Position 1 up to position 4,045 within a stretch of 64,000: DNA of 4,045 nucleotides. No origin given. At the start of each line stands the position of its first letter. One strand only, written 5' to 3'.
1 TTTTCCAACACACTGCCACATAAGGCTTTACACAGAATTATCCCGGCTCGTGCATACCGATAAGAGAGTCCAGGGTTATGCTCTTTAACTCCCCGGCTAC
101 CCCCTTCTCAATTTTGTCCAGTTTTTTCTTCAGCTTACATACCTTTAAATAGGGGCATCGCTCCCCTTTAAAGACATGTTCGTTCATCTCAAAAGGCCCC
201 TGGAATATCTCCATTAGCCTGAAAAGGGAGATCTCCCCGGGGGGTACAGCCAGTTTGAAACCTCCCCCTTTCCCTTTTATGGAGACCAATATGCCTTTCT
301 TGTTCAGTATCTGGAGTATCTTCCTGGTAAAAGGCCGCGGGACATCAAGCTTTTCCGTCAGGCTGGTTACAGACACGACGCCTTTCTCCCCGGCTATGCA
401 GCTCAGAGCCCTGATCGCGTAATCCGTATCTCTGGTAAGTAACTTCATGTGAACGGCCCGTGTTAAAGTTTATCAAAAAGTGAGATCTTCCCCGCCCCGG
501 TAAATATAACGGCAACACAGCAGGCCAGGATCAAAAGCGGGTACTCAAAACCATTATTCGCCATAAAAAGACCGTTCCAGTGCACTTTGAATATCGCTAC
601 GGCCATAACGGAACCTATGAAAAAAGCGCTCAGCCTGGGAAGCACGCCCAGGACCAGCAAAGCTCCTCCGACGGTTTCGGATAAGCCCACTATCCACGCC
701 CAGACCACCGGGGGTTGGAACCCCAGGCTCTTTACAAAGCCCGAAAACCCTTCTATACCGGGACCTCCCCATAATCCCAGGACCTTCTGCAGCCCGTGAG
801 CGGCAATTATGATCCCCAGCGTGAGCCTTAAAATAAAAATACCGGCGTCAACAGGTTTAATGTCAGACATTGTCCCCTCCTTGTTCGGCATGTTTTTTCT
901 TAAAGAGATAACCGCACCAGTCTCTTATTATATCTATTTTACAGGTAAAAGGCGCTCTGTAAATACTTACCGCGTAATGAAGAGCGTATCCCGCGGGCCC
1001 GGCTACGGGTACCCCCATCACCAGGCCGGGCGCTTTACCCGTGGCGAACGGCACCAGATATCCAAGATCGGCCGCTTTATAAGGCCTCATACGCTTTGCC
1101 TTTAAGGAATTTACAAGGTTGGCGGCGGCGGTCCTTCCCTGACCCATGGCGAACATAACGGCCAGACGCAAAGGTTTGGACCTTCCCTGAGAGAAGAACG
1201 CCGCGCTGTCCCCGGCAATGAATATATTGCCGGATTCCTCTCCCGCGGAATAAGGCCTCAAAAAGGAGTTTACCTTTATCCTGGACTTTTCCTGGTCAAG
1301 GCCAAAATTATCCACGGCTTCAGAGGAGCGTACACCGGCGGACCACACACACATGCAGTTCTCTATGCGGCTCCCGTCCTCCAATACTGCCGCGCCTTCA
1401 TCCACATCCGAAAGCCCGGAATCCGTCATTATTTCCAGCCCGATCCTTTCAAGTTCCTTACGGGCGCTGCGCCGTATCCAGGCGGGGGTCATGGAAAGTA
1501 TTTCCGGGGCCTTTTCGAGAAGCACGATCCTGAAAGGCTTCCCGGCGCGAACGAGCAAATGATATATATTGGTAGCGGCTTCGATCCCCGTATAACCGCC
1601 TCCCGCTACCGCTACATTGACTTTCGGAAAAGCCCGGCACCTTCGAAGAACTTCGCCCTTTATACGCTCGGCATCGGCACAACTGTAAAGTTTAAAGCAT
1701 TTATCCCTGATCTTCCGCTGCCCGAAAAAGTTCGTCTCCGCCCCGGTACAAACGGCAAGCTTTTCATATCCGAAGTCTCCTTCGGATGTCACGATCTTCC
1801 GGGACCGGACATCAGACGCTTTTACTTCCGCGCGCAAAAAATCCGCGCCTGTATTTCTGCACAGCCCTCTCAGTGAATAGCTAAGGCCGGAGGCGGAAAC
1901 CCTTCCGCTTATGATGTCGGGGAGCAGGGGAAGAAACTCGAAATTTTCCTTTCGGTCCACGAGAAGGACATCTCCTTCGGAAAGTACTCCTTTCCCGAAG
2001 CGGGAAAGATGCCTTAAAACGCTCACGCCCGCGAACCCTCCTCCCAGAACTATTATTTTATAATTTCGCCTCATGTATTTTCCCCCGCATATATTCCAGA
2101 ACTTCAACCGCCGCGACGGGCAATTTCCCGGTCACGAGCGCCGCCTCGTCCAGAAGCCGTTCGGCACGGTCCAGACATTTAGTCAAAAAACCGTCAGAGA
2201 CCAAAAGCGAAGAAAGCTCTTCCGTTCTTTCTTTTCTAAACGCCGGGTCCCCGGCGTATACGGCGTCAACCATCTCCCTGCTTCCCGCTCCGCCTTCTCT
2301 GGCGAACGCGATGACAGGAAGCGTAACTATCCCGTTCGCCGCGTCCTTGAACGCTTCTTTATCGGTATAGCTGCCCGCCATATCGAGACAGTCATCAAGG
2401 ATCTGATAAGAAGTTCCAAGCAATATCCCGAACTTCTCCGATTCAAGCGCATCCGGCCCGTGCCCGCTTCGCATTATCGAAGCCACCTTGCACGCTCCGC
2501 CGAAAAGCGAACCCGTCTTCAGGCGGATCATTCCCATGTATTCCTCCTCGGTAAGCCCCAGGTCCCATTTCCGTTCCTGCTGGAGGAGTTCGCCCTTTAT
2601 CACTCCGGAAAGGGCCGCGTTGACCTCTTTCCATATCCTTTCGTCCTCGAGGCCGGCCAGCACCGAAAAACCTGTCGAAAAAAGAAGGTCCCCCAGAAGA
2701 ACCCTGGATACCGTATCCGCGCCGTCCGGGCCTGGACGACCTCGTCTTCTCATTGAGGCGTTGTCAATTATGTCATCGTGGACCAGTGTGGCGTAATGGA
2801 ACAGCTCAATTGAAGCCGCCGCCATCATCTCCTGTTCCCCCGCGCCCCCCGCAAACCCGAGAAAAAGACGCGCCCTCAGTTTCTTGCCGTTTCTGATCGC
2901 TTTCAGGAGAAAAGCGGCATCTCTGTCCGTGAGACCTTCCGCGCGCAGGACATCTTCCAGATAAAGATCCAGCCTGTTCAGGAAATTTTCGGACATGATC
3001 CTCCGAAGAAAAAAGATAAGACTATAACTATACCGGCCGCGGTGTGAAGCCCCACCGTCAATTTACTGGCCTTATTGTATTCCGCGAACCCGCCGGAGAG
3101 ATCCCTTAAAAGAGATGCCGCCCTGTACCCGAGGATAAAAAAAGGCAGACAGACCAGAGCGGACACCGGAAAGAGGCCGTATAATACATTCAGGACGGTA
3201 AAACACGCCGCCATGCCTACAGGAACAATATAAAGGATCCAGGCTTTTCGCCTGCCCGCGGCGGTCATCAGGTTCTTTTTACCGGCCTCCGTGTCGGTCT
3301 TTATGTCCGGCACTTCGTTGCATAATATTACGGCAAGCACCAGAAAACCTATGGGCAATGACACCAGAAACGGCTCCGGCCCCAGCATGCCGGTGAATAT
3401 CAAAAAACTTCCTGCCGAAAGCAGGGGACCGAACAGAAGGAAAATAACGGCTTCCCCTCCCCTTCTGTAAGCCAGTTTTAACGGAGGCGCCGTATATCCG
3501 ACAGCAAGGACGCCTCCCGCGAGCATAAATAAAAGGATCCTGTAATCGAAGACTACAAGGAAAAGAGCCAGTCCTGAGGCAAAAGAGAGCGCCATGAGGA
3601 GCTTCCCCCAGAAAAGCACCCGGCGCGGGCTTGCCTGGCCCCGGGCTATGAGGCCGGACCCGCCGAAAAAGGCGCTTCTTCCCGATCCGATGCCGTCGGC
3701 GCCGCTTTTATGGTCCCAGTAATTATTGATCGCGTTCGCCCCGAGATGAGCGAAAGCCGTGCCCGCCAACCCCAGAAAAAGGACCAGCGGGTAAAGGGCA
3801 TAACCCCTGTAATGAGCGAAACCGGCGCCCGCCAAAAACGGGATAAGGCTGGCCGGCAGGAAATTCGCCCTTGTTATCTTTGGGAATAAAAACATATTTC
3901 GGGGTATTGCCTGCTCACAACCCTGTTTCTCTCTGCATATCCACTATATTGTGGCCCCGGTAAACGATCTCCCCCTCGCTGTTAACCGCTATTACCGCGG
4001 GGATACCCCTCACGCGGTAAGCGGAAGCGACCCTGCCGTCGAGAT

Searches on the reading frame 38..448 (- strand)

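Call 72: search_protein_families(library=pfam, proteins=[window:38-448:-], max_evalue=0.0001)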
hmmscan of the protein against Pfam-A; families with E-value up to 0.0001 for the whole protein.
window:38-448:- (136 aa): 1 family
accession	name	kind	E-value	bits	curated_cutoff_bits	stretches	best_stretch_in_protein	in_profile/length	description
PF02082.26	Rrf2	-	5e-27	95.1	30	1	4-130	1-130/132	Iron-dependent Transcriptional regulator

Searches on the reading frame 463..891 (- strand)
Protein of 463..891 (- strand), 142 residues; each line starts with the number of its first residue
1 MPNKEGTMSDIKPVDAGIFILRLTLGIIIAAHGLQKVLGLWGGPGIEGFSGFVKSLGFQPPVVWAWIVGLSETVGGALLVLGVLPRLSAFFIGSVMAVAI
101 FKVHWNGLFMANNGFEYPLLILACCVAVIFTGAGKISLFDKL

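Call 72: search_protein_families(library=pfam, proteins=[window:463-891:-], max_evalue=0.0001)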
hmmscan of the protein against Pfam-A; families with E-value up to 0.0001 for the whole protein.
window:463-891:- (142 aa): 1 family
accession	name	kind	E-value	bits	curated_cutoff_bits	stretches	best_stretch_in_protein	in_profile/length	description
PF07681.17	DoxX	-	2e-21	76.9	23.6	1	17-105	1-85/85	DoxX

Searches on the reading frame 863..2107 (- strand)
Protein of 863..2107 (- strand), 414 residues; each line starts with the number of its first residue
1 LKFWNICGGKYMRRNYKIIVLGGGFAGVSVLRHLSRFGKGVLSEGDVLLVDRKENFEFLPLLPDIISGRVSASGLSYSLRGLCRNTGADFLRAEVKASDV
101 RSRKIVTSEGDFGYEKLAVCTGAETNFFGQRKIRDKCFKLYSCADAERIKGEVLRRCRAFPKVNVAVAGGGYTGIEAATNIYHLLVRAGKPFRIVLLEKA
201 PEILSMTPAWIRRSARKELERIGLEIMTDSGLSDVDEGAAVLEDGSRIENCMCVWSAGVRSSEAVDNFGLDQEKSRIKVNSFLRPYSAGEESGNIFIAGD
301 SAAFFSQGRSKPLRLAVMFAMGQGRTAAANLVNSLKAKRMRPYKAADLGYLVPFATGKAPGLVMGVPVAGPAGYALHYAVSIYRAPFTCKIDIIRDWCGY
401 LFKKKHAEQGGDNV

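Call 72: search_protein_families(library=pfam, proteins=[window:863-2107:-], max_evalue=0.0001)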
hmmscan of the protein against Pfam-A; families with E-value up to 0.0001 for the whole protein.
window:863-2107:- (414 aa): 3 families
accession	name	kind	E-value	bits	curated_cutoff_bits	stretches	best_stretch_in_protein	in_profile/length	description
PF07992.20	Pyr_redox_2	-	2.4e-29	103.2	26.1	1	16-307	1-278/291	Pyridine nucleotide-disulphide oxidoreductase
PF01266.30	DAO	-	5.9e-09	36.3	27.9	0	17-53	1-31/353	FAD dependent oxidoreductase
PF00070.33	Pyr_redox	-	1e-08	36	22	1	164-238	1-69/82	Pyridine nucleotide-disulphide oxidoreductase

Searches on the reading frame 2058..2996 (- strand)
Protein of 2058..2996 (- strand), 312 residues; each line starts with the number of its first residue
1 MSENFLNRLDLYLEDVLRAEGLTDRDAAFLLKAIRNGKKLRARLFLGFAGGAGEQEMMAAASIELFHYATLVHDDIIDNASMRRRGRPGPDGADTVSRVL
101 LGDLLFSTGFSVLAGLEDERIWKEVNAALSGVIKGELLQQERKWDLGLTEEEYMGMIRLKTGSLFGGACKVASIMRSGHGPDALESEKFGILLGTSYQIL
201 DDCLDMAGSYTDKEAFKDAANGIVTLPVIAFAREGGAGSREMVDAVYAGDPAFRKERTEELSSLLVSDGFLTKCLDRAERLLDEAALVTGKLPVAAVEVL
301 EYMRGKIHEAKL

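Call 72: search_protein_families(library=pfam, proteins=[window:2058-2996:-], max_evalue=0.0001)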
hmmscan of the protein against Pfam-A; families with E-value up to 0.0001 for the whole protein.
window:2058-2996:- (312 aa): 1 family
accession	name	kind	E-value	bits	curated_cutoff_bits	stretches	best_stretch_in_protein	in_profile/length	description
PF00348.22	polyprenyl_synt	-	3.6e-38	131.6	27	1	35-251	14-238/251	Polyprenyl synthetase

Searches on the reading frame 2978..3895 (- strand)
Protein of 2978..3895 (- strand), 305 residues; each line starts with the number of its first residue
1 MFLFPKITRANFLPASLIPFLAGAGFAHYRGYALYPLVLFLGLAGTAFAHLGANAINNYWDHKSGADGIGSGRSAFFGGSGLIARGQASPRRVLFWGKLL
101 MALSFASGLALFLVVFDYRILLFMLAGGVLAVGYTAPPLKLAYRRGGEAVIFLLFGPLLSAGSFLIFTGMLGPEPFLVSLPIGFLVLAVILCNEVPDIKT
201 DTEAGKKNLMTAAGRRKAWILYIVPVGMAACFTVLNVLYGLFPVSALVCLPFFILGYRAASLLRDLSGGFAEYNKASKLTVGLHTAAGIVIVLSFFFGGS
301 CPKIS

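Call 72: search_protein_families(library=pfam, proteins=[window:2978-3895:-], max_evalue=0.0001)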
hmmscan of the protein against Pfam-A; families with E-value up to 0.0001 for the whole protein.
window:2978-3895:- (305 aa): 1 family
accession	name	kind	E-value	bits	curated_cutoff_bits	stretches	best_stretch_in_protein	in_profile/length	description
PF01040.23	UbiA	-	1.7e-25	90.2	34.2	1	17-257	2-228/250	UbiA prenyltransferase family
